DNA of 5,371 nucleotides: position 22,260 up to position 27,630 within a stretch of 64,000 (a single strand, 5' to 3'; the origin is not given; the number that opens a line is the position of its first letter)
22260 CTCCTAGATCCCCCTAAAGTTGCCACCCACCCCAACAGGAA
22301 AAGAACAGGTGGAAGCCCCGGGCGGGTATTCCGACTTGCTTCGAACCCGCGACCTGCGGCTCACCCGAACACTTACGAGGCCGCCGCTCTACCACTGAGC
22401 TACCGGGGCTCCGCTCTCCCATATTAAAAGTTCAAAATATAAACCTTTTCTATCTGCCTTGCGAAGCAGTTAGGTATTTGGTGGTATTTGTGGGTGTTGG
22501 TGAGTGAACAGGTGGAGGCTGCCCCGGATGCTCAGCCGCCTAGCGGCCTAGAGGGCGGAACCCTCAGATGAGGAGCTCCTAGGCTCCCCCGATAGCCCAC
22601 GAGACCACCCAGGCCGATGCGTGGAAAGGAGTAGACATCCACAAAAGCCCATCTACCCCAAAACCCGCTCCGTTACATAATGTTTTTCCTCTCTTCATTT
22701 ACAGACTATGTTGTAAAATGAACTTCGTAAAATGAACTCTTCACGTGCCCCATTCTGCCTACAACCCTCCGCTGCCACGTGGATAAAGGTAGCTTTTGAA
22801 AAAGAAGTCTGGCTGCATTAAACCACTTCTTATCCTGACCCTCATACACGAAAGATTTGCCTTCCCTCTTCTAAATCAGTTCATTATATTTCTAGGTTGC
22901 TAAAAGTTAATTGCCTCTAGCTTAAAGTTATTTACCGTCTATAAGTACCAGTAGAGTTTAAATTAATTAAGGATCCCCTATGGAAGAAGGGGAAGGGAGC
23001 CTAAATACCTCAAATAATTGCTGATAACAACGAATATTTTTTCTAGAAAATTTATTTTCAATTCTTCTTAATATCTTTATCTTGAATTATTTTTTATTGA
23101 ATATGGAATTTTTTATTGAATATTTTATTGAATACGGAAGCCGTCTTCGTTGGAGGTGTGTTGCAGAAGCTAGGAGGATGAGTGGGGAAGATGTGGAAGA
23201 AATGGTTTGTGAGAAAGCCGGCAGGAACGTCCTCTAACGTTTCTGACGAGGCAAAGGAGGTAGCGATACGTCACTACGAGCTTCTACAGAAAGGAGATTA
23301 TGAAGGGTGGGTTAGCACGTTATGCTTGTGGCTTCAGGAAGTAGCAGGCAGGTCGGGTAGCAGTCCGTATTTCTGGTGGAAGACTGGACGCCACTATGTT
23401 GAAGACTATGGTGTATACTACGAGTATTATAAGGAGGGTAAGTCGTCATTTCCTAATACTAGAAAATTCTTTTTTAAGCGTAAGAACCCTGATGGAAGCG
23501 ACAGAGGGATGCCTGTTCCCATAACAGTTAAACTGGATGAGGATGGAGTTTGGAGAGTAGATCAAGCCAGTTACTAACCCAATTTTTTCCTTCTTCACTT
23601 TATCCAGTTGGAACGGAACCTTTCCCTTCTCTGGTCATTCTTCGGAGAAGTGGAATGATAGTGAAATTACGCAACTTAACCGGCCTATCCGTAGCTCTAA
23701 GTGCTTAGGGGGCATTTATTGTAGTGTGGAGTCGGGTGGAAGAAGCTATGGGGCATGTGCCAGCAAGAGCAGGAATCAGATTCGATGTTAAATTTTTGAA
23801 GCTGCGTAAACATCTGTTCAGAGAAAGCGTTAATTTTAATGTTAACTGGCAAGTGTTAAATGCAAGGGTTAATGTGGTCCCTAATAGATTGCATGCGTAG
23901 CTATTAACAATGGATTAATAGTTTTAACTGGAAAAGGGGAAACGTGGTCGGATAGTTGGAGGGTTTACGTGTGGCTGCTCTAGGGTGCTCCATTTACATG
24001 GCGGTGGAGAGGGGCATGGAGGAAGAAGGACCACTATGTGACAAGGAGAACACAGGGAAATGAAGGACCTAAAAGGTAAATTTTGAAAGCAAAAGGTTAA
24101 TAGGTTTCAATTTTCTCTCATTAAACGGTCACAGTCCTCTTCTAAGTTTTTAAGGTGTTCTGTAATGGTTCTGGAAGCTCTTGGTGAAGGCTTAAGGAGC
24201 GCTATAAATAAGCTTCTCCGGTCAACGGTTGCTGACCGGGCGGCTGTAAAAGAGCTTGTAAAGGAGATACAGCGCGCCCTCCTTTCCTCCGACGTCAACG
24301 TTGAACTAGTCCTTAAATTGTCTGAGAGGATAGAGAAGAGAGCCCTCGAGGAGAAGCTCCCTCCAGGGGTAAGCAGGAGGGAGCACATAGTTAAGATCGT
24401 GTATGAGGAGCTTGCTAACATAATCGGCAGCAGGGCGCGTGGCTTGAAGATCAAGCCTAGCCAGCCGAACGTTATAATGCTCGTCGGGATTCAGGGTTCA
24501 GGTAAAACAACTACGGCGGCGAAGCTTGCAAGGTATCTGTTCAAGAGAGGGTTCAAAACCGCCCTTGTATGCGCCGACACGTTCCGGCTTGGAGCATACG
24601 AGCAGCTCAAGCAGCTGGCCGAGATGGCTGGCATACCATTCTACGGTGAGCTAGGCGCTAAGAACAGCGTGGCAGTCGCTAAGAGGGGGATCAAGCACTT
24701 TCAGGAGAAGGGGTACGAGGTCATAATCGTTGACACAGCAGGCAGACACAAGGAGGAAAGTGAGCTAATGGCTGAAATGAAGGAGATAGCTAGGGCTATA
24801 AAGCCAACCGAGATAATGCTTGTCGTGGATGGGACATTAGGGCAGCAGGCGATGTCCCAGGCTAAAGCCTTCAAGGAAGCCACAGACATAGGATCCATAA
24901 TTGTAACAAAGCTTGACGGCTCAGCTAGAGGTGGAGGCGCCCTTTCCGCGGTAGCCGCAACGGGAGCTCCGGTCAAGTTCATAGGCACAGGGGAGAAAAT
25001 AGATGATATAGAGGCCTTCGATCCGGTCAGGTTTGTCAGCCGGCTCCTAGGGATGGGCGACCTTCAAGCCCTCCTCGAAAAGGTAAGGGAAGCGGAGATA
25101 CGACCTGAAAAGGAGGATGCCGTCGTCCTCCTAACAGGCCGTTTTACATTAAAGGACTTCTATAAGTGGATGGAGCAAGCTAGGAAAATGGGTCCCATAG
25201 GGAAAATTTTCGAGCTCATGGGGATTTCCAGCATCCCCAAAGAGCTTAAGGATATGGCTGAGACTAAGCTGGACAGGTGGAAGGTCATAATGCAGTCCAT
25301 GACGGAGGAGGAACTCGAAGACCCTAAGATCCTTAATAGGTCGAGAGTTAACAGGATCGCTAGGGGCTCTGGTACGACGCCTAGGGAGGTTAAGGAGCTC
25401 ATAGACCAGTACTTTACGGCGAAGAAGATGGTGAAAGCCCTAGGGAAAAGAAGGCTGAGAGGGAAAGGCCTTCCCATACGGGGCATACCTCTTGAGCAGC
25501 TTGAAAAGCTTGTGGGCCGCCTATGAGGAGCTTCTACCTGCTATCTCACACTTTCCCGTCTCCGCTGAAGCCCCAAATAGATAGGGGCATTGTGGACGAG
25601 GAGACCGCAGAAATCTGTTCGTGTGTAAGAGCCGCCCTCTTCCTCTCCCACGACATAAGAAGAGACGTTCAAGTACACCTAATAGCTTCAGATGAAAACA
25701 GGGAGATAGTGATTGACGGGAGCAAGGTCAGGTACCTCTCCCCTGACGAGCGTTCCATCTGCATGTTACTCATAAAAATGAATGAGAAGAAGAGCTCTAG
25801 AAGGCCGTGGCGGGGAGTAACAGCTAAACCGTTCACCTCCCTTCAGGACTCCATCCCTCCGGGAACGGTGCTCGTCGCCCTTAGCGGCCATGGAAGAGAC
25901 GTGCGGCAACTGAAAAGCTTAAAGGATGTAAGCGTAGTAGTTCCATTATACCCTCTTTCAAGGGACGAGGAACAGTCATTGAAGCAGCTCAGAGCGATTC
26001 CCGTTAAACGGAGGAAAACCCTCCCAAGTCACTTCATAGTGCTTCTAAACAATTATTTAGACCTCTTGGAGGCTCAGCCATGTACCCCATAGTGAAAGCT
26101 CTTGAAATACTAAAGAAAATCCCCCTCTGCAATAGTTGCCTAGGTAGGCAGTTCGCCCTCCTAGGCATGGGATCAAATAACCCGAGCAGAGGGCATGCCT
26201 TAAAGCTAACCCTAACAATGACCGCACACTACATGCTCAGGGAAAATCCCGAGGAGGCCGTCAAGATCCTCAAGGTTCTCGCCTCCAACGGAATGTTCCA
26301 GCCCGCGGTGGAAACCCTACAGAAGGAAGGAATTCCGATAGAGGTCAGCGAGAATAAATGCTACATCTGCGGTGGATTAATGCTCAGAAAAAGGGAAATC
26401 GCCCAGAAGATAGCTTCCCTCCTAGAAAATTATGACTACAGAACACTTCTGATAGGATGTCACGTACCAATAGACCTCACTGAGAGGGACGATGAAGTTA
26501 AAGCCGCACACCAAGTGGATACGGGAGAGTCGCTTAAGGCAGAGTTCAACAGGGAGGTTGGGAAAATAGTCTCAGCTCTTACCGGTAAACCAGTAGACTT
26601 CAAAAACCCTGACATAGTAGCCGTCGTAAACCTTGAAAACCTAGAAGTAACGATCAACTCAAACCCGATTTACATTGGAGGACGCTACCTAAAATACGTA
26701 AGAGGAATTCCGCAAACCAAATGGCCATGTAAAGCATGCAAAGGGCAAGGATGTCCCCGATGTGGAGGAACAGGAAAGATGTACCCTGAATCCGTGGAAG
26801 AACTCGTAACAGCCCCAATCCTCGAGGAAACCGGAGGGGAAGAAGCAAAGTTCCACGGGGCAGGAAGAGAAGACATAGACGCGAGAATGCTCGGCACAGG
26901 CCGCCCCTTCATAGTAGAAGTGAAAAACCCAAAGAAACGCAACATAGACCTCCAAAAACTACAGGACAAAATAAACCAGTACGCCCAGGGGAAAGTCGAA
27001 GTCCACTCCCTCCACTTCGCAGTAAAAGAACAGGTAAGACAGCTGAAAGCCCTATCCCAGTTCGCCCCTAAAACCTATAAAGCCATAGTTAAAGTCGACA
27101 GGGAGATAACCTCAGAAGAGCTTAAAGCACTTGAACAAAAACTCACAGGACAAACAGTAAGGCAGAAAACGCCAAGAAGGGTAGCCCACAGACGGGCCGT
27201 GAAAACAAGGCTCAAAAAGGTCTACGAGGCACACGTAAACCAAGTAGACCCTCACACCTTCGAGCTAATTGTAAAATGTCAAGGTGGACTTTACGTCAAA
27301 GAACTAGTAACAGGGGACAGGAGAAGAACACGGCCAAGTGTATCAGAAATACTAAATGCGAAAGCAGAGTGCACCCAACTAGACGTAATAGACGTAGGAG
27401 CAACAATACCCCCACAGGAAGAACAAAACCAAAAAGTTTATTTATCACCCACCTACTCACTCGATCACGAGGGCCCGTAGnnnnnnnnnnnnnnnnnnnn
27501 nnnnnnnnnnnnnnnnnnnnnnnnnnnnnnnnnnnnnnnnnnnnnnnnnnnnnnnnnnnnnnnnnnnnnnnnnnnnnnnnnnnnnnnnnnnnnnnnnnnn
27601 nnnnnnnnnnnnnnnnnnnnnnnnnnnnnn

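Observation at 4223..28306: Every tRNA in the window is multi-intronic: 16 introns in 6 genes in a probable Asgard archaeon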

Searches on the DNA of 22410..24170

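Call 61: search_rna_families(source=window, start=22410, end=24170, threshold=evalue, max_evalue=5, show_alignments=2)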
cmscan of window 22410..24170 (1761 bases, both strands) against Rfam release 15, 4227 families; matches with E-value up to 5: 1.
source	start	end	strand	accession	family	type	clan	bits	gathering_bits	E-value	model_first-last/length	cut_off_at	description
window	23774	23846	-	RF02293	TtnuCD17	Gene; snRNA; snoRNA; CD-box;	-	21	75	3.9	1-68/68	no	Tetrahymena snoRNA TtnuCD17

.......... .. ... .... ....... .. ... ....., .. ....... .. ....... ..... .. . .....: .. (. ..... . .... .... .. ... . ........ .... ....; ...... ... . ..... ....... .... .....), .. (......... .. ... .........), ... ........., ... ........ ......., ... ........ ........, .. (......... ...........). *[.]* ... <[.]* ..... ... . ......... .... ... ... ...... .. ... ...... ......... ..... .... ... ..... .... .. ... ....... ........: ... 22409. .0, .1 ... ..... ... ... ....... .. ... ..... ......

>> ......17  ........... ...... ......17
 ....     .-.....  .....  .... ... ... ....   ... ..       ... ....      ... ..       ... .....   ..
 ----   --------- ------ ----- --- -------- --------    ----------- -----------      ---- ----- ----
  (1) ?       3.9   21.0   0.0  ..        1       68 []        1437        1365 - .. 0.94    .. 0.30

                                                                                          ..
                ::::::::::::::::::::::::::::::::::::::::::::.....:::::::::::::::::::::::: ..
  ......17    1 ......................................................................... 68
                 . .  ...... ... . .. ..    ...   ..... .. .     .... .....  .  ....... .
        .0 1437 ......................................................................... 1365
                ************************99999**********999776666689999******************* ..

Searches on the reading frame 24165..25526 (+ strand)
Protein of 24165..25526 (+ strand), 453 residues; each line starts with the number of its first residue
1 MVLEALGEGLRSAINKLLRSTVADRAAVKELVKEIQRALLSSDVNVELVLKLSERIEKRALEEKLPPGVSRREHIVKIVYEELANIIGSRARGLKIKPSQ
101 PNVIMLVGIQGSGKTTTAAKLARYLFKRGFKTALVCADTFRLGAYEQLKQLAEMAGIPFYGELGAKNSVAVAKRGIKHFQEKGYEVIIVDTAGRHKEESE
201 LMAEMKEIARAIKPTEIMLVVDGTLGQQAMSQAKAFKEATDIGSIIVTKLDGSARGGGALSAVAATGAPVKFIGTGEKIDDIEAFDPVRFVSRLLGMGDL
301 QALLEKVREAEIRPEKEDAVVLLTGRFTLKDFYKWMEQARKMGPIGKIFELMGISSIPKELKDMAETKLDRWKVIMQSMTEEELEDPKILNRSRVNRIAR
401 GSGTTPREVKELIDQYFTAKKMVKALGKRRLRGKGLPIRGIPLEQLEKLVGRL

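Call 10: search_protein_families(library=pfam, proteins=[window:24165-25526:+])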
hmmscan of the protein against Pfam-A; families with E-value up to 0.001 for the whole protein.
window:24165-25526:+ (453 aa): 16 families
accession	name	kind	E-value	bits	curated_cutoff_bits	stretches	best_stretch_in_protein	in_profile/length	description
PF00448.28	SRP54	-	2.1e-79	266.2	22.7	1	101-296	1-196/196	SRP54-type protein, GTPase domain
PF02978.25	SRP_SPB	-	1.3e-28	99.7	27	1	326-423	1-91/91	Signal peptide binding domain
PF02881.24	SRP54_N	-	3.9e-17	62.7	22.4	1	6-83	1-75/75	SRP54-type protein, helical bundle domain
PF01656.29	CbiA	-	1.6e-06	28.5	25.4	1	111-222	9-54/125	CobQ/CobB/MinD/ParA nucleotide binding domain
PF13401.12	AAA_22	-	2.9e-06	28.1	27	1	100-215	4-116/130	AAA domain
PF06414.18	Zeta_toxin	-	4.1e-06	26.8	22.3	1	97-201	12-113/199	Zeta toxin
PF20720.3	nSTAND3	-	8.4e-06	26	27.2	1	101-132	17-48/155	Novel STAND NTPase 3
PF13671.12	AAA_33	-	1.2e-05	26.1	27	1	103-206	1-93/143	AAA domain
PF01583.26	APS_kinase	-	1.4e-05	25.6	21.1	1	101-150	2-51/152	Adenylylsulphate kinase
PF13479.12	AAA_24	-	2.1e-05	24.9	27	1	102-195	3-76/195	AAA domain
PF04851.21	ResIII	-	5.2e-05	23.7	22.5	1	95-143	20-66/164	Type III restriction enzyme, res subunit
PF13191.12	AAA_16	-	0.00018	22.5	32.6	1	98-223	21-140/167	AAA ATPase domain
PF03308.22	MeaB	-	0.0003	20.3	23.1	0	101-203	33-145/273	Methylmalonyl Co-A mutase-associated GTPase MeaB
PF13207.12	AAA_17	-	0.00031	21.5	27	1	107-220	1-108/136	AAA domain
PF01591.24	6PF2K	-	0.00085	19.1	27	0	100-147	12-54/223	6-phosphofructo-2-kinase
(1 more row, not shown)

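Call 11: find_related_loci(query=window:24165-25526:+, collection=genome_contigs, flank=1000)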
Query window:24165-25526:+ (453 aa) in genome_contigs; peptide patterns used: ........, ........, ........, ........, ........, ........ (x = any residue, [..] = any of these).
598 stretches matched a pattern (row limit reached: there are more); 350 encode a relative of the query (tblastn E <= 1e-3); the best 80 are kept; 80 distinct loci.
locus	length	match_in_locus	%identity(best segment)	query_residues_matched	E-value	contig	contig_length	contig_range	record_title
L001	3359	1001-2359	83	1-453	0e+0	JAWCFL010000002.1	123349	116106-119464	MAG: Candidatus Jordarchaeales archaeon isolate JZ-1_202007_bins_29 JZ-1_202007_bins_29_scaffold_2, whole genome shotgun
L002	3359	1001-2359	81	1-453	0e+0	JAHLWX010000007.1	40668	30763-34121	MAG: Candidatus Jordarchaeum sp. LHC_1308 MAG_1308_Ga0212122_1000241, whole genome shotgun sequence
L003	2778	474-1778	63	1-434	0e+0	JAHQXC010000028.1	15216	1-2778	MAG: Candidatus Odinarchaeia archaeon isolate RPA3 _1874, whole genome shotgun sequence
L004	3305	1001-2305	63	1-434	0e+0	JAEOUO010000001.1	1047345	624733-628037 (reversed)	MAG: Candidatus Odinarchaeota archaeon isolate J65_bin.29 contig_1, whole genome shotgun sequence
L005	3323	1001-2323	61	1-438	7e-177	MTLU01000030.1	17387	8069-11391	MAG: Candidatus Bathyarchaeota archaeon JdFR-07 JGI24019J35510_1000682, whole genome shotgun sequence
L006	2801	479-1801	60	1-438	0e+0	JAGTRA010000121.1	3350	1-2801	MAG: Candidatus Bathyarchaeota archaeon isolate DRTY-8_2_bin_26 DRTY-8_2_bin_26_NODE_125, whole genome shotgun sequence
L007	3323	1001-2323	60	1-442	4e-172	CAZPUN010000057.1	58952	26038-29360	MAG TPA_asm: uncultured archaeon isolate binchicken_co219_458 genome assembly, contig: k141_1481051, whole genome shotgu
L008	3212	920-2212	59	1-431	7e-174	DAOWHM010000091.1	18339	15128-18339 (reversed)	MAG TPA_asm: Candidatus Bathyarchaeota archaeon isolate CSMAG_2017 CSMAG_2017_k141_2086754_length_18339_cov_14.8763, who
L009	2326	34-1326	58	1-431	3e-174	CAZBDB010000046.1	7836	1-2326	MAG TPA_asm: uncultured Candidatus Bathyarchaeia archaeon isolate SRP239594_co1_36 genome assembly, contig: NODE_5686_le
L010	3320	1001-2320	59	1-438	4e-171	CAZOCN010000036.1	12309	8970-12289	MAG TPA_asm: uncultured Candidatus Bathyarchaeia archaeon isolate binchicken_co6_448 genome assembly, contig: NODE_6060_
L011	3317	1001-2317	58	1-437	1e-170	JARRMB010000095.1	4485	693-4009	MAG: Candidatus Bathyarchaeota archaeon isolate Spart_087_MAG scaffold_16005, whole genome shotgun sequence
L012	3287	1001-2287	59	3-430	2e-165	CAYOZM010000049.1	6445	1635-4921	MAG TPA_asm: uncultured Candidatus Bathyarchaeia archaeon isolate binchicken_co325_31 genome assembly, contig: NODE_6015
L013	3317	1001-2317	58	3-439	9e-165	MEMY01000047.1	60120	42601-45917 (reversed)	MAG: archaeon RBG_16_50_20 RBG_16_scaffold_2809, whole genome shotgun sequence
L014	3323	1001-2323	58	1-441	1e-164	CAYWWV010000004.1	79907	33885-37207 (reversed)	MAG TPA_asm: uncultured Candidatus Bathyarchaeia archaeon isolate binchicken_co19_455 genome assembly, contig: NODE_231_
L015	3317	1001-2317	58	1-437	9e-166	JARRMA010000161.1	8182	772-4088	MAG: Candidatus Bathyarchaeota archaeon isolate Spart_086_MAG scaffold_16770, whole genome shotgun sequence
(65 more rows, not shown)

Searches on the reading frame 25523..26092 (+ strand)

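Call 49: search_protein_families(library=pfam, proteins=[window:25523-26092:+])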
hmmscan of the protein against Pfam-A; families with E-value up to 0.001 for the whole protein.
window:25523-26092:+ (189 aa): 1 family
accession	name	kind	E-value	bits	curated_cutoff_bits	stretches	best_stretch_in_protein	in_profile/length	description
PF04013.17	Methyltrn_RNA_2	-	4.5e-15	56.3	25.5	1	31-181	32-195/198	Putative SAM-dependent RNA methyltransferase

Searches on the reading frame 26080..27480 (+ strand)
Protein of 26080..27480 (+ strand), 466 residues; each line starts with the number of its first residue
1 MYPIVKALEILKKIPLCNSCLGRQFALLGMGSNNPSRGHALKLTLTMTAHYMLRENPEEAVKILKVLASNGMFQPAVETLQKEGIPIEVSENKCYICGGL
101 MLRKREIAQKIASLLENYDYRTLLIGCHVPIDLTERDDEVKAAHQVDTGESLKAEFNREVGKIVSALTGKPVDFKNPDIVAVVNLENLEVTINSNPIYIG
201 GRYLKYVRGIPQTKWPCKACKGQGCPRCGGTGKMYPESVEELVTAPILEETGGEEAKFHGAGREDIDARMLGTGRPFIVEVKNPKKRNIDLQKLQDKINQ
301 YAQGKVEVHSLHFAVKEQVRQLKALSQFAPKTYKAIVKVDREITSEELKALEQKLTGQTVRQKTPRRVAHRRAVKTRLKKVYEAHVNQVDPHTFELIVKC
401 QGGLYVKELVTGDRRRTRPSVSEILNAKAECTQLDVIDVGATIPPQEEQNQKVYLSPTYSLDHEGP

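Call 10: search_protein_families(library=pfam, proteins=[window:26080-27480:+])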
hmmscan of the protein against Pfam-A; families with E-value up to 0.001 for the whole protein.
window:26080-27480:+ (466 aa): 2 families
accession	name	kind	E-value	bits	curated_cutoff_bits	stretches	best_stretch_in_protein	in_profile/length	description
PF21238.2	Pus10_C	-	2.7e-73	246.8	27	1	198-439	1-231/232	Pus10, C-terminal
PF22023.1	Pus10_THUMP_arc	-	1.3e-26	93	28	1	107-184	1-78/78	Pus10 THUMP domain, archaeal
